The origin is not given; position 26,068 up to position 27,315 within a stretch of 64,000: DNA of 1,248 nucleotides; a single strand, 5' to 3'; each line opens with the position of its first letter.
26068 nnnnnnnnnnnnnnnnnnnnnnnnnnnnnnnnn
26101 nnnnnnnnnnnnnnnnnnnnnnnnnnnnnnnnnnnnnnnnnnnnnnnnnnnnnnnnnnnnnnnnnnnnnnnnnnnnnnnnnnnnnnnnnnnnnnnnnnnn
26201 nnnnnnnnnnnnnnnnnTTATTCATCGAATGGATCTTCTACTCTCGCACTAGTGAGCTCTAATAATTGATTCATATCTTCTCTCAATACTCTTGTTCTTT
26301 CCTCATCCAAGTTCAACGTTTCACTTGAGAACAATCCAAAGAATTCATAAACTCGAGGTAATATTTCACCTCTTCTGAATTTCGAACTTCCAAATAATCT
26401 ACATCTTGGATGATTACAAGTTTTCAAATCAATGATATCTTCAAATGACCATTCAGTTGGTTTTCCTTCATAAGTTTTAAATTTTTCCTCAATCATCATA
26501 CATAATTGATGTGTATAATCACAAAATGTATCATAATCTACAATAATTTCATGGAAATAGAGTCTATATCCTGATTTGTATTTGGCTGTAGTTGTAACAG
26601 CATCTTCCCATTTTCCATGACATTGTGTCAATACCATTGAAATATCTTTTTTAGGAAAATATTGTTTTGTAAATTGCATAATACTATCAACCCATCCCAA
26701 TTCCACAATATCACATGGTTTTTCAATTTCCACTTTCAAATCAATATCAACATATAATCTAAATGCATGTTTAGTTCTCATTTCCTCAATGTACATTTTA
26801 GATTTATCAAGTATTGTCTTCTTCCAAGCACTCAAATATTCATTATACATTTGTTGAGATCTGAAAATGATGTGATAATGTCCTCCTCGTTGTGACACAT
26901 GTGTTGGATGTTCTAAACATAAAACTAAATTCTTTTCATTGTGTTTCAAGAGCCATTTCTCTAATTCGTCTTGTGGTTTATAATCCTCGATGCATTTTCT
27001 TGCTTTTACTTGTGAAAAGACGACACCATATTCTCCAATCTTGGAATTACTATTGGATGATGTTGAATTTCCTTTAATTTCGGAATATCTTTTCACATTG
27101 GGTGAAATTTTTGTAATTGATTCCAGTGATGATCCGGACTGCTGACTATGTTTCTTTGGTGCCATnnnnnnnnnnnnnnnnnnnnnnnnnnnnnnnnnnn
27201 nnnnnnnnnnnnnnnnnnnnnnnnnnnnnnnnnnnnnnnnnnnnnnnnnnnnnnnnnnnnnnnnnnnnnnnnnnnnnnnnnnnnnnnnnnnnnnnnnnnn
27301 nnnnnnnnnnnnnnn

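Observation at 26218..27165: Uncharacterised 315-aa protein with an HUH-like motif followed by DxD, His and hD motifs, suggesting a possible primase/Rep-like catalytic core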

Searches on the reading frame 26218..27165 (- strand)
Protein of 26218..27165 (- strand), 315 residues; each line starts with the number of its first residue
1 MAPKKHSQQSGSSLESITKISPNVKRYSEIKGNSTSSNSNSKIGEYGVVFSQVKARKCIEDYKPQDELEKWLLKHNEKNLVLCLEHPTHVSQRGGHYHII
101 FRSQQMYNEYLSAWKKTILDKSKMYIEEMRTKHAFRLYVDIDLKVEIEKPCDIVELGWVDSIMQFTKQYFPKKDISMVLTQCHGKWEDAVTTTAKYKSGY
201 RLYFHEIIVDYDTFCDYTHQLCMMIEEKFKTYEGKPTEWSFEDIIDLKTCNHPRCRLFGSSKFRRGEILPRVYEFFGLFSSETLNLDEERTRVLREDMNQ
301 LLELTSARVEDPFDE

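Call 4: search_protein_families(library=pfam, proteins=[window:26218-27165:-], max_evalue=10)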
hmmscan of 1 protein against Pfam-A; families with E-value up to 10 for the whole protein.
window:26218-27165:- (315 aa): 2 families
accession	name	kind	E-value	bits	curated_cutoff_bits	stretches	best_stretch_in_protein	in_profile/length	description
PF18188.7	PPL4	-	5.6e-71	238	25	1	64-225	1-159/159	Prim-pol 4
PF23162.1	AEP_C962R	-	2.8e-19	70.5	23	1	88-264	1-179/190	C962R protein N-terminal AEP domain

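Call 5: search_protein_families(library=phrogs, proteins=[window:26218-27165:-], max_evalue=10)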
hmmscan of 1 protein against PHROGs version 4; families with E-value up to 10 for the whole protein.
window:26218-27165:- (315 aa): 0 families

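Call 6: search_solved_structures(query=window:26218-27165:-, max_evalue=10, show_alignments=3)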
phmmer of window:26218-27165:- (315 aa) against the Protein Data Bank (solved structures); distinct sequences matched with E-value up to 10: 1.
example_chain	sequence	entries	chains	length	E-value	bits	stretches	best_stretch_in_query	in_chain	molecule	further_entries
1d4b_A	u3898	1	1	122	0.41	13.2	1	247-304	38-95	HUMAN CELL DEATH-INDUCING EFFECTOR B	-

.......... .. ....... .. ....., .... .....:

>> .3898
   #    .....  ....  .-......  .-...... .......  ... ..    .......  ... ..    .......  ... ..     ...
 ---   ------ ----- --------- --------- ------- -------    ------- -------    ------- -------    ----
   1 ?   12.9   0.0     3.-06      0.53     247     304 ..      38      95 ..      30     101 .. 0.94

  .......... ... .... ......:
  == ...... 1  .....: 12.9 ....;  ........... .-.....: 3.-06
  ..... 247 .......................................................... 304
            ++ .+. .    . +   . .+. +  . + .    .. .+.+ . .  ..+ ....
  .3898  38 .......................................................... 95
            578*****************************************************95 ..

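Call 8: find_homologous_proteins(query=window:26218-27165:-)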
Query window:26218-27165:- (315 aa): 14 proteins with E <= 0.001 among 570 candidates.
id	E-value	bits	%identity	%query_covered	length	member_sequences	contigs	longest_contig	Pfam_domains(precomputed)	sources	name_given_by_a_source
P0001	2.4e-214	728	100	100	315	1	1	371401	PF23162.2,PF18188.8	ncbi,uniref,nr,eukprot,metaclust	ncbi:predicted protein [Naegleria gruberi]|uniref:Predicted protein n=1 Tax=Naegleria gruberi TaxID=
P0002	3.6e-138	478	68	95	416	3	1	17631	PF23162.2,PF18188.8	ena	-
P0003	8.3e-138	477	67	97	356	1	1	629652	PF23162.2,PF18188.8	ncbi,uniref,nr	ncbi:hypothetical protein C9374_005348 [Naegleria lovaniensis]|uniref:Uncharacterized protein n=1 Ta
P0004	2.7e-121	423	57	100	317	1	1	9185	PF23162.2,PF18188.8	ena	-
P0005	1.6e-106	374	57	85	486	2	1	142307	PF23162.2,PF04457.18,PF18188.8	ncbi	ncbi:hypothetical protein ABK040_012478 [Willaertia magna]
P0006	2.5e-104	367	57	88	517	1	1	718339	PF23162.2,PF04457.18,PF18188.8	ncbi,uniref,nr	ncbi:hypothetical protein C9374_001639 [Naegleria lovaniensis]|uniref:MJ1316 RNA cyclic group end re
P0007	9.4e-104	365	54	95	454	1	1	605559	PF23162.2,PF04457.18,PF18188.8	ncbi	ncbi:hypothetical protein ABK040_007127 [Willaertia magna]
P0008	6.4e-103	362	52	96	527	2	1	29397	PF23162.2,PF04457.18,PF18188.8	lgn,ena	-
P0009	1.4e-98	348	53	85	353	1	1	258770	PF23162.2,PF18188.8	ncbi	ncbi:hypothetical protein ABK040_015041 [Willaertia magna]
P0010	1.4e-97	345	56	85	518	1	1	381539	PF23162.2,PF04457.18,PF18188.8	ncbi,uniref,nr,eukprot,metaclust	ncbi:predicted protein [Naegleria gruberi]|uniref:Predicted protein n=1 Tax=Naegleria gruberi TaxID=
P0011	2.0e-62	229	42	83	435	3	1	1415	PF23162.2,PF04457.18,PF18188.8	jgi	-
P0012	6.3e-61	225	41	84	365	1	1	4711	PF23162.2,PF18188.8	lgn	-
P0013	1.1e-57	214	41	78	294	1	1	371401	PF23162.2,PF18188.8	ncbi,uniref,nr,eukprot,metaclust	ncbi:predicted protein [Naegleria gruberi]|uniref:Predicted protein n=1 Tax=Naegleria gruberi TaxID=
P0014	2.7e-34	137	44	54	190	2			PF23162.2,PF18188.8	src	-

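Call 24: find_related_loci(query=A1, collection=viral_contigs, flank=8000)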
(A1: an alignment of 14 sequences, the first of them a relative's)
Query A1 (315 aa) in viral_contigs; peptide patterns used: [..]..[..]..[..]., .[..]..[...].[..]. (x = any residue, [..] = any of these).
43 stretches matched a pattern, but none encodes a relative of the query by tblastn (E <= 1e-3).

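Call 31: predict_structure(alignment_id=A1)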
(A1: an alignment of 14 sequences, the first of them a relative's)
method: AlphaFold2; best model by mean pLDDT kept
length: 315 residues; sequences in the alignment: 14
mean_pLDDT: 80.2   pTM: 0.77
mean pLDDT of the five models: 80.2, 76.5, 75.2, 73.9, 70.8
residues with pLDDT >= 90: 137; 70-90: 115; 50-70: 23; < 50: 40
segments of 3 or more residues with pLDDT < 50: 1-38
pLDDT, mean of each block of 10 residues (from residue 1): 31 31 39 42 82 64 91 91 83 86 88 94 84 83 92 93 95 93 83 90 92 92 93 88 83 80 83 90 90 94 82 47
secondary structure, 60 per line:
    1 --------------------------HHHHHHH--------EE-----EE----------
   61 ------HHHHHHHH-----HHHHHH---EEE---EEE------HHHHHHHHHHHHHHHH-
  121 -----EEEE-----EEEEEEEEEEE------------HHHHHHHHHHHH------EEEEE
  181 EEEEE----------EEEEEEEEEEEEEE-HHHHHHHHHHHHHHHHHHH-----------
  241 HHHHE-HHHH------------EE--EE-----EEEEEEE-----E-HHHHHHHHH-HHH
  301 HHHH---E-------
elements in order: H27-33 H67-74 H80-85 E89-91 E95-97 H104-119 E126-129 E135-145 H158-169 E176-185 E196-209 H211-229 H241-244 H247-250 E274-280 H288-296 H298-304

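Call 33: search_protein_representatives(alignment_id=A1)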
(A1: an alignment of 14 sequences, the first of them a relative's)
Query: 14 sequences, 316 profile positions. Proteins with E-value up to 0.001 (for the whole library): 218; up to 1e-10: 58; up to 1e-30: 40. The best 150 are listed.
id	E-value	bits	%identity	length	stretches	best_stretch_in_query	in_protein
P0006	3.0e-144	496.6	-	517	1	4-316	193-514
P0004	1.5e-137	474.6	-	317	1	10-315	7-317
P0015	8.0e-100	350.6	-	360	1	30-313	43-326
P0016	1.6e-99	349.6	-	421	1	11-312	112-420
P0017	2.5e-91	322.7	-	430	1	24-311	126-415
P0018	8.5e-91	320.9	-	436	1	18-311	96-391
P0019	2.2e-90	319.6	-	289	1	48-312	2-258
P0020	4.7e-80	285.7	-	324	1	13-307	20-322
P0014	2.8e-72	260.1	-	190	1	31-219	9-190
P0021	1.3e-69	251.3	-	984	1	36-284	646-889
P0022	6.1e-69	249.1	-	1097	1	56-310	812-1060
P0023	8.6e-69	248.7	-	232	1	35-252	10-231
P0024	4.8e-64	233.1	-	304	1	75-310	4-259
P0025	2.5e-61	224.1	-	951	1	57-309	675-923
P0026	3.0e-60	220.6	-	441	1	23-310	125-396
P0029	5.0e-54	200.1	-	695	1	57-302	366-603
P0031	1.0e-50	189.3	-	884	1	57-309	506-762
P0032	6.0e-50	186.7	-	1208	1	56-315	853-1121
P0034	1.3e-49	185.6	-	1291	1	56-310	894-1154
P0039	2.8e-46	174.7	-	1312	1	56-310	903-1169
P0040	5.8e-44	167.1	-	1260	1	56-310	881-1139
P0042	9.5e-43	163.1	-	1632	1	56-309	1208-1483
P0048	1.2e-36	143.0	-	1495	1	56-310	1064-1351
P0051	3.2e-31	125.2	-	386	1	7-312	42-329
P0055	3.1e-19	85.8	-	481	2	68-264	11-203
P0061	1.6e-13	67.1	-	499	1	68-266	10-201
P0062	4.6e-13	65.6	-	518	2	70-271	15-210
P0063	1.8e-12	63.6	-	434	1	68-303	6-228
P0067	2.7e-11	59.8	-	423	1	70-311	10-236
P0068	3.7e-11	59.3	-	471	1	70-310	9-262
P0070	2.3e-10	56.7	-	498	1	94-273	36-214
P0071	3.2e-10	56.2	-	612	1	84-271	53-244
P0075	8.2e-10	54.9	-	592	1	71-266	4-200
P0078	1.9e-09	53.7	-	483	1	68-310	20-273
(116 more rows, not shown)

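Call 34: search_protein_families(library=pfam, proteins=[P0021, P0022, P0025, P0029, P0031, P0032, P0042, P0048], max_evalue=0.001)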
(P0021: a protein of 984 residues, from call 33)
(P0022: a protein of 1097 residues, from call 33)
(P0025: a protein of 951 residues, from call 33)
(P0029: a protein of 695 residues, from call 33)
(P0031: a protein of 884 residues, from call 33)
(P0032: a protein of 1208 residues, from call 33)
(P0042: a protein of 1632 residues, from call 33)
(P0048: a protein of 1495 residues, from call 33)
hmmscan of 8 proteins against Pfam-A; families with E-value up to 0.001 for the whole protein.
P0021 (984 aa): 8 families
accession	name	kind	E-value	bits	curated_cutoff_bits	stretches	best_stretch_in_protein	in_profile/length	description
PF13563.12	2_5_RNA_ligase2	-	1.5e-33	116.4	27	1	447-593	1-151/152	2'-5' RNA ligase superfamily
PF18188.7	PPL4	-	7.5e-32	110.8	25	1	675-830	1-156/159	Prim-pol 4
PF04457.17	MJ1316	-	6.7e-19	68.8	26.3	1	12-78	3-75/75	MJ1316 RNA cyclic group end recognition domain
PF23162.1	AEP_C962R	-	7.5e-17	62.6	23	1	697-884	1-188/190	C962R protein N-terminal AEP domain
PF03372.29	Exo_endo_phos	-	3.4e-15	56.8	24.5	1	148-404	2-225/225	Endonuclease/Exonuclease/phosphatase family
PF22669.2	Exo_endo_phos2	-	3.6e-05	23.9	27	0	219-301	107-182/288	Endonuclease/Exonuclease/phosphatase family 2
PF02834.22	LigT_PEase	-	0.00028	21.4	23.3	0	523-589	4-78/87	LigT like Phosphoesterase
PF10469.15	AKAP7_NLS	-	0.00082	19.7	24.4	0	494-604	74-207/208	AKAP7 2'5' RNA ligase-like domain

P0022 (1097 aa): 7 families
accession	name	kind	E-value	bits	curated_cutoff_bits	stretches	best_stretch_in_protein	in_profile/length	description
PF13563.12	2_5_RNA_ligase2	-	4.4e-33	114.9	27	1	606-752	1-149/152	2'-5' RNA ligase superfamily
PF18188.7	PPL4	-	1.5e-31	109.9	25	1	820-976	1-157/159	Prim-pol 4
PF04457.17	MJ1316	-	7.5e-16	59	26.3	1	165-232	3-75/75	MJ1316 RNA cyclic group end recognition domain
PF03372.29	Exo_endo_phos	-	4.2e-13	50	24.5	1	319-572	1-225/225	Endonuclease/Exonuclease/phosphatase family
PF23162.1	AEP_C962R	-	3.2e-11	44.2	23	1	842-1031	1-190/190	C962R protein N-terminal AEP domain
PF02834.22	LigT_PEase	-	8.7e-05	23.1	23.3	0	701-750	23-78/87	LigT like Phosphoesterase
PF05773.27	RWD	-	0.00015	22.4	22.8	0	4-98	2-112/112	RWD domain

P0025 (951 aa): 7 families
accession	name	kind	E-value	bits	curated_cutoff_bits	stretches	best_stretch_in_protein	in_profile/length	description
PF18188.7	PPL4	-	8.9e-33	113.9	25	1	682-836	1-157/159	Prim-pol 4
PF13563.12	2_5_RNA_ligase2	-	1.2e-30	107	27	1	485-629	1-146/152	2'-5' RNA ligase superfamily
PF04457.17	MJ1316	-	4.9e-18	66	26.3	1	16-84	1-75/75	MJ1316 RNA cyclic group end recognition domain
PF23162.1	AEP_C962R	-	5.4e-12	46.7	23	1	704-839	1-143/190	C962R protein N-terminal AEP domain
PF03372.29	Exo_endo_phos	-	1.2e-07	32.1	24.5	1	170-390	24-209/225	Endonuclease/Exonuclease/phosphatase family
PF02834.22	LigT_PEase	-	4.2e-05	24.1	23.3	0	485-553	2-80/87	LigT like Phosphoesterase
PF22669.2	Exo_endo_phos2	-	0.00066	19.8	27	0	237-388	115-262/288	Endonuclease/Exonuclease/phosphatase family 2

P0029 (695 aa): 3 families
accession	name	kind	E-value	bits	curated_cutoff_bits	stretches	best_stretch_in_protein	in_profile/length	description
PF18188.7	PPL4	-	1e-29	103.9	25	1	373-527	1-156/159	Prim-pol 4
PF13563.12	2_5_RNA_ligase2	-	5.6e-21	75.6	27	1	158-308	1-150/152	2'-5' RNA ligase superfamily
PF23162.1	AEP_C962R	-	1.4e-14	55.1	23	1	395-556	1-167/190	C962R protein N-terminal AEP domain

P0031 (884 aa): 3 families
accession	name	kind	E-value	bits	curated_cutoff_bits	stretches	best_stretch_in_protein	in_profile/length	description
PF18188.7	PPL4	-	3.7e-26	92.4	25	1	539-676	20-157/159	Prim-pol 4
PF13563.12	2_5_RNA_ligase2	-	3.1e-17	63.5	27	1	297-450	3-151/152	2'-5' RNA ligase superfamily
PF23162.1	AEP_C962R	-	7.1e-15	56.1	23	1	546-730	1-190/190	C962R protein N-terminal AEP domain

P0032 (1208 aa): 6 families
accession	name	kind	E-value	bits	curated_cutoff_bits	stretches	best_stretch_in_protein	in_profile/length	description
PF18188.7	PPL4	-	8.2e-26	91.2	25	1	861-1015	1-156/159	Prim-pol 4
PF13563.12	2_5_RNA_ligase2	-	1.8e-19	70.7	27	1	636-793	1-151/152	2'-5' RNA ligase superfamily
PF04457.17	MJ1316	-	3e-14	53.9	26.3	1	224-292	2-75/75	MJ1316 RNA cyclic group end recognition domain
PF23162.1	AEP_C962R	-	3.7e-14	53.8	23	1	883-1061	1-184/190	C962R protein N-terminal AEP domain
PF03372.29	Exo_endo_phos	-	8.2e-12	45.8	24.5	1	368-602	1-225/225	Endonuclease/Exonuclease/phosphatase family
PF22669.2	Exo_endo_phos2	-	0.00026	21.1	27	1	424-527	80-186/288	Endonuclease/Exonuclease/phosphatase family 2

P0042 (1632 aa): 4 families
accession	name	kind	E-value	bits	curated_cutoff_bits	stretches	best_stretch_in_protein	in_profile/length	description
PF18188.7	PPL4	-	4.5e-22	79.1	25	1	1242-1390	20-157/159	Prim-pol 4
PF04457.17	MJ1316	-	1.6e-10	41.9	26.3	1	11-76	5-75/75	MJ1316 RNA cyclic group end recognition domain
PF23162.1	AEP_C962R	-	1.9e-09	38.4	23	1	1249-1438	1-179/190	C962R protein N-terminal AEP domain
PF03372.29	Exo_endo_phos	-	5.4e-09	36.6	24.5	1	372-620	1-205/225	Endonuclease/Exonuclease/phosphatase family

P0048 (1495 aa): 5 families
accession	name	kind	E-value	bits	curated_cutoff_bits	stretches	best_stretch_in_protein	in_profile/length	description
PF18188.7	PPL4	-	1.3e-22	80.8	25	1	1088-1241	9-155/159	Prim-pol 4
PF13563.12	2_5_RNA_ligase2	-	1.9e-16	60.9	27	1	831-956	7-129/152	2'-5' RNA ligase superfamily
PF04457.17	MJ1316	-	2.1e-14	54.4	26.3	1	46-113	3-75/75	MJ1316 RNA cyclic group end recognition domain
PF23162.1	AEP_C962R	-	9.7e-11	42.6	23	1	1105-1306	1-189/190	C962R protein N-terminal AEP domain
PF03372.29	Exo_endo_phos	-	4.9e-08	33.4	24.5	1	239-455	2-204/225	Endonuclease/Exonuclease/phosphatase family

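Call 35: list_cluster_members(proteins=[P0015, P0016, P0017, P0021, P0022, P0025, P0029, P0032, P0042, P0055])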
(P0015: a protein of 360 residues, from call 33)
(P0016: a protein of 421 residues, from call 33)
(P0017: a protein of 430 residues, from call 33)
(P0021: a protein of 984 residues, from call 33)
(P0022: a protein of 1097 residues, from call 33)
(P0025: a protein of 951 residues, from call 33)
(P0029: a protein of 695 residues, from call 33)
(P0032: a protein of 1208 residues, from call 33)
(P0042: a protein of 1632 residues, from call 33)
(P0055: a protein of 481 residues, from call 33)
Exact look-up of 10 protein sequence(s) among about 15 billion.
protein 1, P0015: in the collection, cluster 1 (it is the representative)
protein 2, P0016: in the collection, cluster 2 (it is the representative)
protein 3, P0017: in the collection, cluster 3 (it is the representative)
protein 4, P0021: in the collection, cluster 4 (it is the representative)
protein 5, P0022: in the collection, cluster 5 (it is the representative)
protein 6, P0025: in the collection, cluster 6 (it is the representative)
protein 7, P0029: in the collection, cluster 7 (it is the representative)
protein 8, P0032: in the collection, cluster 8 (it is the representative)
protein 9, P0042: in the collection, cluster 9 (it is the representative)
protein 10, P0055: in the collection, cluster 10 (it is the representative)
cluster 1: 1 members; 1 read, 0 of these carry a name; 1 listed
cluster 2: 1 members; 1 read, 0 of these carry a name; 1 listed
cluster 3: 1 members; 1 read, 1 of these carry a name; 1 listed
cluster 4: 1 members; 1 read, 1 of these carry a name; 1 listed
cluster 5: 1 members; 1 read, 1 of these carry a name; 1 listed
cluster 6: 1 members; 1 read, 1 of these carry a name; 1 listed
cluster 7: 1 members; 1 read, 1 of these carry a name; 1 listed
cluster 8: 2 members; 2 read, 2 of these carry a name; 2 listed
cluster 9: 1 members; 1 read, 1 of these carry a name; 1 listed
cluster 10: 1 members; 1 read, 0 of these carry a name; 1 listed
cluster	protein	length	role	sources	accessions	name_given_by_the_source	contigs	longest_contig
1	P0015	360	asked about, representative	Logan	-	-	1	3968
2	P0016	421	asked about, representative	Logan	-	-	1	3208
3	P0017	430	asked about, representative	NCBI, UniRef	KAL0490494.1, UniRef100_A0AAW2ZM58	hypothetical protein AKO1_009521 [Acrasis kona] | MJ1316 RNA cyclic group end recognition domain-containing protein n=1 Tax=Acrasis kona ...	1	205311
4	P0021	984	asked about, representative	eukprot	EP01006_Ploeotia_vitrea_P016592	TRINITY_DN47331_c0_g1_i1.p1 TRINITY_DN47331_c0_g1~~TRINITY_DN47331_c0_g1_i1.p1 ORF ...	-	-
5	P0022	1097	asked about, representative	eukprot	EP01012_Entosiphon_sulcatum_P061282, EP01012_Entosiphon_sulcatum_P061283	TRINITY_DN8672_c0_g1_i2.p1 TRINITY_DN8672_c0_g1~~TRINITY_DN8672_c0_g1_i2.p1 ORF ...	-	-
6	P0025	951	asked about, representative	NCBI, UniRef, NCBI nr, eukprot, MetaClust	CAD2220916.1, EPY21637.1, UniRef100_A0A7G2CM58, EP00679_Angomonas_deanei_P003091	endonuclease/exonuclease/phosphatase domain-containing protein [Angomonas deanei] | MJ1316 RNA cyclic group end recognition domain/2'-5' RNA ligase superfamily/Prim-pol 4, ... | EPY21637.1 endonuclease/exonuclease/phosphatase domain-containing protein [Angomonas ...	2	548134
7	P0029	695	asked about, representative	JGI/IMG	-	2'-5' RNA ligase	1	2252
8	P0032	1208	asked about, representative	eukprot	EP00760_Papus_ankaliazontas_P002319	PhM_4_TR10947/c1_g1_i3/m.88524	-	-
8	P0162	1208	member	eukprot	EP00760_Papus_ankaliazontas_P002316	PhM_4_TR10947/c1_g1_i1/m.88529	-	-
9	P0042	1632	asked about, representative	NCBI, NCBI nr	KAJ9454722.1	hypothetical protein DIPPA_01689 [Diplonema papillatum]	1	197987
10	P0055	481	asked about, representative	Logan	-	-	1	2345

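Call 36: fold_search(model_id=the predicted structure, library=pdb)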
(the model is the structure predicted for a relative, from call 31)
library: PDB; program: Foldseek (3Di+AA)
matches with E <= 10: 486; with E <= 0.001: 57
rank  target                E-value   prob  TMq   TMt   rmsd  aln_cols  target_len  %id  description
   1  9iwa_E                2.1e-06  1.00  0.50  0.21   7.0       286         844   14  Structure of apo AsfvPrimPol with dodecamer (released 2025-12-24)
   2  9iwa_C                2.2e-06  1.00  0.50  0.21   6.7       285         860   14  Structure of apo AsfvPrimPol with dodecamer (released 2025-12-24)
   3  9ivi_A                2.3e-06  1.00  0.46  0.55   5.1       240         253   14  Crystal structure of AsfvPrimPol N-terminal domain (released 2025-12-24)
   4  9iwa_F                3.1e-06  1.00  0.46  0.20   5.1       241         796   14  Structure of apo AsfvPrimPol with dodecamer (released 2025-12-24)
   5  9iwa_A                3.1e-06  1.00  0.50  0.21   7.5       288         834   14  Structure of apo AsfvPrimPol with dodecamer (released 2025-12-24)
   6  9iwa_D                3.3e-06  1.00  0.46  0.19   5.1       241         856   14  Structure of apo AsfvPrimPol with dodecamer (released 2025-12-24)
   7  8iqb_A                3.5e-06  1.00  0.45  0.53   5.5       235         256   15  Crystal structure of AsfvPrimPol N-terminal Prim/Pol domain (released 2023-07-26)
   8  8ww7_I                4.2e-06  1.00  0.46  0.18   4.5       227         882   14  Structure of AMPPNP-Form AsfvPrimPol Dodecamer (released 2025-04-30)
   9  8iqh_D                6.1e-06  1.00  0.50  0.20   5.4       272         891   16  Structure of Full-Length AsfvPrimPol in Apo-Form (released 2023-07-26)
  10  9iwa_B                6.1e-06  1.00  0.44  0.19   5.9       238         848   14  Structure of apo AsfvPrimPol with dodecamer (released 2025-12-24)
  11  8iqh_E                6.4e-06  1.00  0.46  0.18   5.0       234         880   16  Structure of Full-Length AsfvPrimPol in Apo-Form (released 2023-07-26)
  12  8iqh_F                6.8e-06  1.00  0.48  0.20   5.8       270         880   14  Structure of Full-Length AsfvPrimPol in Apo-Form (released 2023-07-26)
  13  8ww7_F                6.8e-06  1.00  0.45  0.18  11.1       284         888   13  Structure of AMPPNP-Form AsfvPrimPol Dodecamer (released 2025-04-30)
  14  8iqi_B                9.2e-06  1.00  0.52  0.21   5.3       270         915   13  Structure of Full-Length AsfvPrimPol in Complex-Form (released 2023-07-26)
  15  8iqb_B                9.2e-06  1.00  0.45  0.57   5.7       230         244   14  Crystal structure of AsfvPrimPol N-terminal Prim/Pol domain (released 2023-07-26)
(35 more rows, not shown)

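Call 37: search_solved_structures(query=A1, max_evalue=10, show_alignments=4)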
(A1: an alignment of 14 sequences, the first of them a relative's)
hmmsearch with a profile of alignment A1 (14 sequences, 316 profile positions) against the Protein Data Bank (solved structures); distinct sequences matched with E-value up to 10: 4.
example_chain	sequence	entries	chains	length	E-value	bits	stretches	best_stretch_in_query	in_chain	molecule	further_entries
6esd_B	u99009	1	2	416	0.09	15.3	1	69-133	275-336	Flavin-dependent L-tryptophan oxidase VioA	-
6fw7_B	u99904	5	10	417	0.09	15.3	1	69-133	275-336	Flavin-dependent L-tryptophan oxidase VioA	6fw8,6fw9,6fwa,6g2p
5g3s_A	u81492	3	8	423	0.093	15.2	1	69-133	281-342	L-TRYPTOPHAN OXIDASE VIOA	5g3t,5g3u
5zbc_A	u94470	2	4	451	0.1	15.1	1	69-133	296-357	Flavin-dependent L-tryptophan oxidase VioA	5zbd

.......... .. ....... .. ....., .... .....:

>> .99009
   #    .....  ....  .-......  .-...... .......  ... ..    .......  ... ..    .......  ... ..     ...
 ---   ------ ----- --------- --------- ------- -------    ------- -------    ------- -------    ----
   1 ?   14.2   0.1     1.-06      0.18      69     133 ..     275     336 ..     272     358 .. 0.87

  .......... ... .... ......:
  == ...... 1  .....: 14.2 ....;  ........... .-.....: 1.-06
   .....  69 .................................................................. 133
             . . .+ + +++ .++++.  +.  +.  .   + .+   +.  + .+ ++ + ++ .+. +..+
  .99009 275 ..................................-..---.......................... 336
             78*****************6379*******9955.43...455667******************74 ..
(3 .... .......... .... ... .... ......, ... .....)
